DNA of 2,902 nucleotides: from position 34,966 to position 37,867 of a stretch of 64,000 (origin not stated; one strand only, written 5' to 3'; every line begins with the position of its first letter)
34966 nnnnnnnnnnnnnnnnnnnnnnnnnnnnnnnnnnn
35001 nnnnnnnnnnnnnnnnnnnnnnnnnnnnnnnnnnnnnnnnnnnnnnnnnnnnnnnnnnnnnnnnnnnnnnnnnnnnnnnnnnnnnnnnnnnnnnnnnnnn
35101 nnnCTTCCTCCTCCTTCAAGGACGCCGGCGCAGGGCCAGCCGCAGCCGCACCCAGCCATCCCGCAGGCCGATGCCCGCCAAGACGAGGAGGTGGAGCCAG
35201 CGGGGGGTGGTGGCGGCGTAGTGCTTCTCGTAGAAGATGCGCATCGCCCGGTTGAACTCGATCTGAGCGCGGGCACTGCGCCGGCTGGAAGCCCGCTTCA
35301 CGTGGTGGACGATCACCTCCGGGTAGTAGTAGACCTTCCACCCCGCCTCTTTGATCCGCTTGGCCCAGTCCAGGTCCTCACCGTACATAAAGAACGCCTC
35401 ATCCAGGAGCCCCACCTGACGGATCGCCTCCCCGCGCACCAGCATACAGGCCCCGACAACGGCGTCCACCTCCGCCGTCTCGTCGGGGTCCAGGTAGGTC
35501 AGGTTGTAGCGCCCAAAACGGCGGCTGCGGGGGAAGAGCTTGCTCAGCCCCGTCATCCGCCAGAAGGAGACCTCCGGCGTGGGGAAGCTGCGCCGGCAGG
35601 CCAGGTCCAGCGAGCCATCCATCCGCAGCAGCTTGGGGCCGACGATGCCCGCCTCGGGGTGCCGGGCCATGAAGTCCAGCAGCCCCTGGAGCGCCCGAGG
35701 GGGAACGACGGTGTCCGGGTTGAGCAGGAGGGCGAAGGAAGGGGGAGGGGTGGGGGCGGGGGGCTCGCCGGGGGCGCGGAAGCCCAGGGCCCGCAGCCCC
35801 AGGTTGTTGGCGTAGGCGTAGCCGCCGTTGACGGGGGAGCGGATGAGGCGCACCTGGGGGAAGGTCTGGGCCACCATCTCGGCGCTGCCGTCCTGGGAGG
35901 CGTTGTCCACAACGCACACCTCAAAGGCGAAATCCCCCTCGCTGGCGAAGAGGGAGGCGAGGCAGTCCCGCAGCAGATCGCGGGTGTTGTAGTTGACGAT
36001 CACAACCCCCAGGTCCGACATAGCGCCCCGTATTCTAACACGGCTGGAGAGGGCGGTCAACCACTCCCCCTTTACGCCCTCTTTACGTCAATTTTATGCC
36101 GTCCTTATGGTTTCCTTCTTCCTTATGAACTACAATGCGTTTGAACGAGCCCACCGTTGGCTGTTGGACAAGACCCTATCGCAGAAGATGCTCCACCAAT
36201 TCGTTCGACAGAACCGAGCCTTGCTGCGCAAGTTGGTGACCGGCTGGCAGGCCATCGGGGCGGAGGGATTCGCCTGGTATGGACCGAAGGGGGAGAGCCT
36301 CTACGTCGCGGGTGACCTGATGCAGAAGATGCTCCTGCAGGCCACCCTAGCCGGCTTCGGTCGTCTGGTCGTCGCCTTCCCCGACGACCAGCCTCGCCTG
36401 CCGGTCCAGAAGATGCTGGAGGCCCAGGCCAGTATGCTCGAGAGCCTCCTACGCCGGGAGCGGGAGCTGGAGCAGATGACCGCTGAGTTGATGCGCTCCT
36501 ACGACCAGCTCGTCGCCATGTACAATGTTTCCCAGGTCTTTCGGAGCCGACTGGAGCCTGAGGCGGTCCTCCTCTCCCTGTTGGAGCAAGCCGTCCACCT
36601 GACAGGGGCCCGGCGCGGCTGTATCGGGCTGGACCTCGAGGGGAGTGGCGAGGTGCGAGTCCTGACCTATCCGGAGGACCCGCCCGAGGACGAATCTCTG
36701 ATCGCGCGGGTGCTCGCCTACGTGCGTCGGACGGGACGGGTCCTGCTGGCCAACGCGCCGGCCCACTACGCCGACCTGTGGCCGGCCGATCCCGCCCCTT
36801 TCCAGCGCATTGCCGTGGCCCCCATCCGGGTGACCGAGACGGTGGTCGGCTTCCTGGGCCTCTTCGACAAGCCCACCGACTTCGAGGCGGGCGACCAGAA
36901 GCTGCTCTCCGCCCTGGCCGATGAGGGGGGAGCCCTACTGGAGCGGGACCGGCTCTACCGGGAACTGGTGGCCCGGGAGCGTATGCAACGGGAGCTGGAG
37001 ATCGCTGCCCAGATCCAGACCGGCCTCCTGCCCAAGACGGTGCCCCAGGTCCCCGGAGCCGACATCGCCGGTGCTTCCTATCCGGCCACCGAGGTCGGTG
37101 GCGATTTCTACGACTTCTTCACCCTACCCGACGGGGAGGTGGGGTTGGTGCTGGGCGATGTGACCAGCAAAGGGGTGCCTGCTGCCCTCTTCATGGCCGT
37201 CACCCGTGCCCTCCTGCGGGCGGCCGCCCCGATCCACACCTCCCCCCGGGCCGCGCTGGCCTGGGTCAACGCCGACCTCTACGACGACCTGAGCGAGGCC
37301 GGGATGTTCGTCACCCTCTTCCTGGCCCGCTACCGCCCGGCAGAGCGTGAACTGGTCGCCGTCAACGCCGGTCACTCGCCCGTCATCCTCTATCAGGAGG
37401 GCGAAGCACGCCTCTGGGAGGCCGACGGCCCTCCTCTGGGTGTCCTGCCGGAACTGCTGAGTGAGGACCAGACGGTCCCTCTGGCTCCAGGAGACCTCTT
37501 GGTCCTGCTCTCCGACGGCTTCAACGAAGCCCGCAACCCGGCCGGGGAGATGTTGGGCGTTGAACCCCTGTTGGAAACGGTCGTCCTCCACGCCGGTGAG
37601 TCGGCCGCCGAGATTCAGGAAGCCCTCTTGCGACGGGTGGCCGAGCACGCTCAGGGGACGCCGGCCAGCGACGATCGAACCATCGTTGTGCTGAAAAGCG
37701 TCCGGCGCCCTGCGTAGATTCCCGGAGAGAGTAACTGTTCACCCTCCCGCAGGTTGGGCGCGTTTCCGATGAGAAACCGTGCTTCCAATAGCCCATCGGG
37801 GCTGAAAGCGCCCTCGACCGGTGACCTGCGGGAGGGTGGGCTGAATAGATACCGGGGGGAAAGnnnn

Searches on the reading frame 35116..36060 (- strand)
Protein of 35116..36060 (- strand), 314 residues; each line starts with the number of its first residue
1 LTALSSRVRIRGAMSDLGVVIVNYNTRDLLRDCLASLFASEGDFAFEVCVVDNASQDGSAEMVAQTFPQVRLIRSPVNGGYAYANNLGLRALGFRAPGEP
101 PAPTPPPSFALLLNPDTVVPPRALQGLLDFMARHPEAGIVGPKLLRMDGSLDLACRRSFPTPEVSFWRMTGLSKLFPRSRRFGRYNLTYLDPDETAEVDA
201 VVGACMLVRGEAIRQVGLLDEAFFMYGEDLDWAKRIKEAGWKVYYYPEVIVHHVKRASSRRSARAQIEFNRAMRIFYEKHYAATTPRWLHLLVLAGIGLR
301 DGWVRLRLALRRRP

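Call 13: search_protein_families(library=pfam, proteins=[window:35116-36060:-], max_evalue=0.001)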
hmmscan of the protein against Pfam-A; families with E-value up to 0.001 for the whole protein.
window:35116-36060:- (314 aa): 4 families
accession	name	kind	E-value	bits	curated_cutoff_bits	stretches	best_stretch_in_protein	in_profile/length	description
PF13641.12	Glyco_tranf_2_3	-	2.9e-18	67.2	27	1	17-263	3-221/230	Glycosyltransferase like family 2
PF00535.33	Glycos_transf_2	-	9.3e-18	65.2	23.3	1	19-145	2-117/168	Glycosyl transferase family 2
PF13632.12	Glyco_trans_2_3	-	9.7e-12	45.6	27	1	111-301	3-172/198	Glycosyl transferase family group 2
PF13506.12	Glyco_transf_21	-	1.9e-06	27.9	21.7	1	194-263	95-166/174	Glycosyl transferase family 21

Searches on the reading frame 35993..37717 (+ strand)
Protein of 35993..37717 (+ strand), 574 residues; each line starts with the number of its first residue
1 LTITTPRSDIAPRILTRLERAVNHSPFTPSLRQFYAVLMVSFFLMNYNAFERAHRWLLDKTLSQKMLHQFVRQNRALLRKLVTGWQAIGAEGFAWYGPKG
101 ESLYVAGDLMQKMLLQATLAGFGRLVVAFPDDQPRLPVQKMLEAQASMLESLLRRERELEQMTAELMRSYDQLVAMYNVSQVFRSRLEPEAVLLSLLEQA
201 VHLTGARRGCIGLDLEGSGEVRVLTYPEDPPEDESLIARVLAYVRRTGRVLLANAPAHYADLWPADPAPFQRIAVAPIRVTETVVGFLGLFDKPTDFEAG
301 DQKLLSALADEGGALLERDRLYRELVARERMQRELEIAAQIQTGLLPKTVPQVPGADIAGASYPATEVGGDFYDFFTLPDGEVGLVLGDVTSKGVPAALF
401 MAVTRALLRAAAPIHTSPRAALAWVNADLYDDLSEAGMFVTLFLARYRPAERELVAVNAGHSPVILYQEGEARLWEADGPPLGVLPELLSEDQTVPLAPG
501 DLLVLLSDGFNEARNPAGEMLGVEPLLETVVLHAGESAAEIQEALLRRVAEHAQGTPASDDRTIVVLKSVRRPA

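Call 13: search_protein_families(library=pfam, proteins=[window:35993-37717:+], max_evalue=0.001)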
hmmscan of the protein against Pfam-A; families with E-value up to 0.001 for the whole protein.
window:35993-37717:+ (574 aa): 4 families
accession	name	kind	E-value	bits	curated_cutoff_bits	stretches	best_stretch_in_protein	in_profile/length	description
PF07228.17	SpoIIE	-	6e-47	160.5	25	1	379-568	1-190/192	Stage II sporulation protein E (SpoIIE)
PF13185.12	GAF_2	-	4.5e-12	46.8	28.6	1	188-316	3-135/136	GAF domain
PF01590.32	GAF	-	3.5e-09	37.7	22.4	1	189-311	2-128/133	GAF domain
PF13492.12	GAF_3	-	2e-06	28.7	27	1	189-311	2-122/129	GAF domain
